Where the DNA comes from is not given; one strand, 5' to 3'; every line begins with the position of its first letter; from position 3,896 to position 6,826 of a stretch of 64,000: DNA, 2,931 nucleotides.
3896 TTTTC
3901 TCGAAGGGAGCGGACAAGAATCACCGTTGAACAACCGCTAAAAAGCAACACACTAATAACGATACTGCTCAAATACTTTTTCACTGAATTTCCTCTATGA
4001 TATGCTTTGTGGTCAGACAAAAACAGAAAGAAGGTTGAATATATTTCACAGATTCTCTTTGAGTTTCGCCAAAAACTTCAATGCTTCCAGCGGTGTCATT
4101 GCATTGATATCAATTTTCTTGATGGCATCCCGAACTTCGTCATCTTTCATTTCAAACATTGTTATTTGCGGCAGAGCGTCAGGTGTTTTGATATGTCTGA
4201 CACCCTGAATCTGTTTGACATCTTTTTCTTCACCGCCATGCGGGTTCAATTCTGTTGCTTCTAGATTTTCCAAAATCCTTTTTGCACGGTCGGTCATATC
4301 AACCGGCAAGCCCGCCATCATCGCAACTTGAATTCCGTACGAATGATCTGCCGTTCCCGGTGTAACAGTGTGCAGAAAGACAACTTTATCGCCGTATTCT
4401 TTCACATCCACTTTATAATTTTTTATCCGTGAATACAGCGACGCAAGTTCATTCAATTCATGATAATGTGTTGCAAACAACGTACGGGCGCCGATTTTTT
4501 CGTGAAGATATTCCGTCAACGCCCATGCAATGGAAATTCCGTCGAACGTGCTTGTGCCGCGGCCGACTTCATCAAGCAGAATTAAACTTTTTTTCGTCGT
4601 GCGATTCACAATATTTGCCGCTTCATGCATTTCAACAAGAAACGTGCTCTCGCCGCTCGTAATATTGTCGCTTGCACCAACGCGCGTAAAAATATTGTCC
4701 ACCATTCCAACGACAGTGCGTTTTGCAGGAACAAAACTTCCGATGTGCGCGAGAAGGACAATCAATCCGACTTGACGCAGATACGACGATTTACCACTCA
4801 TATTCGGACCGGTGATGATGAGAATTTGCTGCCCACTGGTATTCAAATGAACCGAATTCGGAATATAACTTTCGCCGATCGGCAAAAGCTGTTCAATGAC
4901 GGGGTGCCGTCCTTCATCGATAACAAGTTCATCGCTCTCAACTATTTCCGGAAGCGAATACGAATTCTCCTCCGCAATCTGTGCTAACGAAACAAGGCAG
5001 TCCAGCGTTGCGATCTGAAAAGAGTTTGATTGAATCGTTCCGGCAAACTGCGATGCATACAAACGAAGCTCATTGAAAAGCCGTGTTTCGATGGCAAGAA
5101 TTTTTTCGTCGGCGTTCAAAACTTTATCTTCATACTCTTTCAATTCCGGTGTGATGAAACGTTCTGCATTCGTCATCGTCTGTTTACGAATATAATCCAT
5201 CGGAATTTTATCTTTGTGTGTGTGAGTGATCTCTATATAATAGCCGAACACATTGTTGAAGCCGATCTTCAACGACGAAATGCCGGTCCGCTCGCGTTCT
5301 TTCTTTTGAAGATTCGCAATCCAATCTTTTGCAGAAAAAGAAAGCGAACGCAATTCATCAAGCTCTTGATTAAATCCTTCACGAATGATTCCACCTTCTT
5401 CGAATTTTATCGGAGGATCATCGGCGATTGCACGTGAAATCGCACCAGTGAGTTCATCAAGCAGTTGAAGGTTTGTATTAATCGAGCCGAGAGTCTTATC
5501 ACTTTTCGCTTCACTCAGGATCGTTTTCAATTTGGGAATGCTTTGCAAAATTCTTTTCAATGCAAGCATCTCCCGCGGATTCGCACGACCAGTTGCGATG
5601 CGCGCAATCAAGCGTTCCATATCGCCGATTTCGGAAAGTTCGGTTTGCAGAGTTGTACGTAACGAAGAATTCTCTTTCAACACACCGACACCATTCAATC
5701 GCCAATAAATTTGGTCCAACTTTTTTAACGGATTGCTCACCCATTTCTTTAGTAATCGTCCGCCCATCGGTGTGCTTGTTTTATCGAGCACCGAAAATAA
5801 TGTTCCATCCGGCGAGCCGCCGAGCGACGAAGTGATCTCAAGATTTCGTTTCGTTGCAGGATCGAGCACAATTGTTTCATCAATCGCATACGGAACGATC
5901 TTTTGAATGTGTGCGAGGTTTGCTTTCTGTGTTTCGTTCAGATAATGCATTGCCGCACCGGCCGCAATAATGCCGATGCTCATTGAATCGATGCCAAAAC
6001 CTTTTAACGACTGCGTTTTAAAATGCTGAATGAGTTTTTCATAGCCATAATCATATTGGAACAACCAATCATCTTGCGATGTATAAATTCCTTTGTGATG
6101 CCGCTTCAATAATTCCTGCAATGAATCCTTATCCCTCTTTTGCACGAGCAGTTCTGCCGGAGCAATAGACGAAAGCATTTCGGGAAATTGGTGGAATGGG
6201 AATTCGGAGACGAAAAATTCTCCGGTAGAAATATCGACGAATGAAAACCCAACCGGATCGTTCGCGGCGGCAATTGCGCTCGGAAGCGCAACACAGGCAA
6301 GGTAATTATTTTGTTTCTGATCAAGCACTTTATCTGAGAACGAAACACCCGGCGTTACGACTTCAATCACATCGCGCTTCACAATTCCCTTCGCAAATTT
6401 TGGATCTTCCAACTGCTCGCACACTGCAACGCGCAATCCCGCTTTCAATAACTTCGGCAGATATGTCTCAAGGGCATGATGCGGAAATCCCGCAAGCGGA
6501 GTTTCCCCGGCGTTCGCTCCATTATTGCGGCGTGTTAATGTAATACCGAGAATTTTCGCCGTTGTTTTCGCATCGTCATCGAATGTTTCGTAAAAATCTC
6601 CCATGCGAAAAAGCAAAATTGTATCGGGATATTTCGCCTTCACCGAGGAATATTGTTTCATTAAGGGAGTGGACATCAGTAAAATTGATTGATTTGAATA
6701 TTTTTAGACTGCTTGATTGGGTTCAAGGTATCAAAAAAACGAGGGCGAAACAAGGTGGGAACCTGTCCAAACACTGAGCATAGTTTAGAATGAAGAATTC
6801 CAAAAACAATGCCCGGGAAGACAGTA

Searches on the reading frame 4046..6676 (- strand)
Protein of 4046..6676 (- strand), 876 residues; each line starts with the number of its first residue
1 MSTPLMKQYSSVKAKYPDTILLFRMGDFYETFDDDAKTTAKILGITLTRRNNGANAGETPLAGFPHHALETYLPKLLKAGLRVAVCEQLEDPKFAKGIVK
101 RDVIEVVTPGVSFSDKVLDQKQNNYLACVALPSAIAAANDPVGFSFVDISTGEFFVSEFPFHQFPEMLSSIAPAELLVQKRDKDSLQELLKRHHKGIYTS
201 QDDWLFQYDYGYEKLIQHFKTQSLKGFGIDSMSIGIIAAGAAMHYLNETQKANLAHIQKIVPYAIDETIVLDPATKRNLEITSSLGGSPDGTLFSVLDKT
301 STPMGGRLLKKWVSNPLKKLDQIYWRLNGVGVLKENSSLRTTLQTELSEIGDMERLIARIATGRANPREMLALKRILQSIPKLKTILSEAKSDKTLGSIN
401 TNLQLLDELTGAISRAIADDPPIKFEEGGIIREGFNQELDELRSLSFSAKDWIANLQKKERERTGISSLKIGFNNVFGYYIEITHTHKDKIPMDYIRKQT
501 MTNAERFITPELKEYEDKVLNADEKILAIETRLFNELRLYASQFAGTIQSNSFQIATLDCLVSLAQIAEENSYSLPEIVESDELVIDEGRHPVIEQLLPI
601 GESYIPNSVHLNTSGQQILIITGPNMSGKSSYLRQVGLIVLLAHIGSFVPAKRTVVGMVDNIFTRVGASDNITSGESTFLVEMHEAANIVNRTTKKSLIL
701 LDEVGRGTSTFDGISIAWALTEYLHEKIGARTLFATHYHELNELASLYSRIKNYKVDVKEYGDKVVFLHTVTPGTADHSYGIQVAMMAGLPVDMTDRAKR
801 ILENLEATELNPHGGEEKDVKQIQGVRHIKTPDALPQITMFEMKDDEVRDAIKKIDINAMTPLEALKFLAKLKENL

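Call 60: search_protein_families(library=ncbifam, proteins=[window:4046-6676:-], max_evalue=1e-10)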
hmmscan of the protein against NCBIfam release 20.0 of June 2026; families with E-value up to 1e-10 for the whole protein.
window:4046-6676:- (876 aa): 4 families
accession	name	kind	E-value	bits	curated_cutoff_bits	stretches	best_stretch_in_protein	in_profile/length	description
NF003810.1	PRK05399.1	equivalog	0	1040.1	480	1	3-806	2-793/793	DNA mismatch repair protein MutS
TIGR01070.1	mutS1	equivalog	8e-294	977.2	641.7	1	3-873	2-839/840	DNA mismatch repair protein MutS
NF052383.1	ATPase_KamC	equivalog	9.2e-58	196.3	300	1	300-743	12-433/508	lysine 5,6-aminomutase reactivase ATPase KamC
TIGR01069.2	mutS2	equivalog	1.8e-53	182.1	400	1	342-804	60-513/790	endonuclease MutS2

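Call 61: find_homologous_proteins(query=window:4046-6673:-, max_evalue=1e-100)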
Query window:4046-6673:- (875 aa): 8000 proteins with E <= 1e-100 among 8000 candidates; the best 120 are listed.
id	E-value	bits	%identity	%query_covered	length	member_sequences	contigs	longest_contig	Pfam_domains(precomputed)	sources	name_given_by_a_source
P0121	0.0e+0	1946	100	100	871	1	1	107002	PF01624.26,PF05192.24,PF05188.24,PF05190.24,PF00488.28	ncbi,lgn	-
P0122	0.0e+0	1714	86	100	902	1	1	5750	PF01624.26,PF05192.24,PF05188.24,PF05190.24,PF00488.28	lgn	-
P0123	0.0e+0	1692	86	100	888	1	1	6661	PF01624.26,PF05192.24,PF05188.24,PF05190.24,PF00488.28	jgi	jgi:DNA mismatch repair protein MutS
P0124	0.0e+0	1679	85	100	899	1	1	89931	PF01624.26,PF05192.24,PF05188.24,PF05190.24,PF00488.28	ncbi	ncbi:MAG: DNA mismatch repair protein MutS [Bacteroidota bacterium]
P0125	0.0e+0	1675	83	100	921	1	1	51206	PF01624.26,PF05192.24,PF05188.24,PF05190.24,PF00488.28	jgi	-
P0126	0.0e+0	1661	84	100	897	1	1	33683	PF01624.26,PF05192.24,PF05188.24,PF05190.24,PF00488.28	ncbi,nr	ncbi:MAG: DNA mismatch repair protein MutS [Bacteroidota bacterium]|nr:DNA mismatch repair protein M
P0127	0.0e+0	1660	84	100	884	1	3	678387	PF01624.26,PF05192.24,PF05188.24,PF05190.24,PF00488.28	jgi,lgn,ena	-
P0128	0.0e+0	1653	83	100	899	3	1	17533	PF01624.26,PF05192.24,PF05188.24,PF05190.24,PF00488.28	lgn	-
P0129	0.0e+0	1652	83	100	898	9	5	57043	PF01624.26,PF05192.24,PF05188.24,PF05190.24,PF00488.28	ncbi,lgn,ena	-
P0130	0.0e+0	1645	83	100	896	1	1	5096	PF01624.26,PF05192.24,PF05188.24,PF05190.24,PF00488.28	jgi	jgi:DNA mismatch repair protein MutS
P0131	0.0e+0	1644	81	100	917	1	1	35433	PF01624.26,PF05192.24,PF05188.24,PF05190.24,PF00488.28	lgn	-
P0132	0.0e+0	1644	82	100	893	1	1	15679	PF01624.26,PF05192.24,PF05188.24,PF05190.24,PF00488.28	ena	-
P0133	0.0e+0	1641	83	100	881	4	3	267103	PF01624.26,PF05192.24,PF05188.24,PF05190.24,PF00488.28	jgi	jgi:DNA mismatch repair protein MutS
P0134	0.0e+0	1639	82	100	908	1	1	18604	PF01624.26,PF05192.24,PF05188.24,PF05190.24,PF00488.28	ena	-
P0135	0.0e+0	1638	82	100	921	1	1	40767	PF01624.26,PF05192.24,PF05188.24,PF05190.24,PF00488.28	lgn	-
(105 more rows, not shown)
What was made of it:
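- Closest known: Bacillus subtilis lysC L-box and other Firmicute lysine riboswitches. Different: The host is a Gram-negative, Ignavibacteria-like Bacteroidota MAG (call 61).
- Tried and rejected: MutS homologues gave 79-86% identity to proteins labelled 'Bacteroidota bacterium' and 66-73% identity to Ignavibacteria MAG proteins (call 61).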
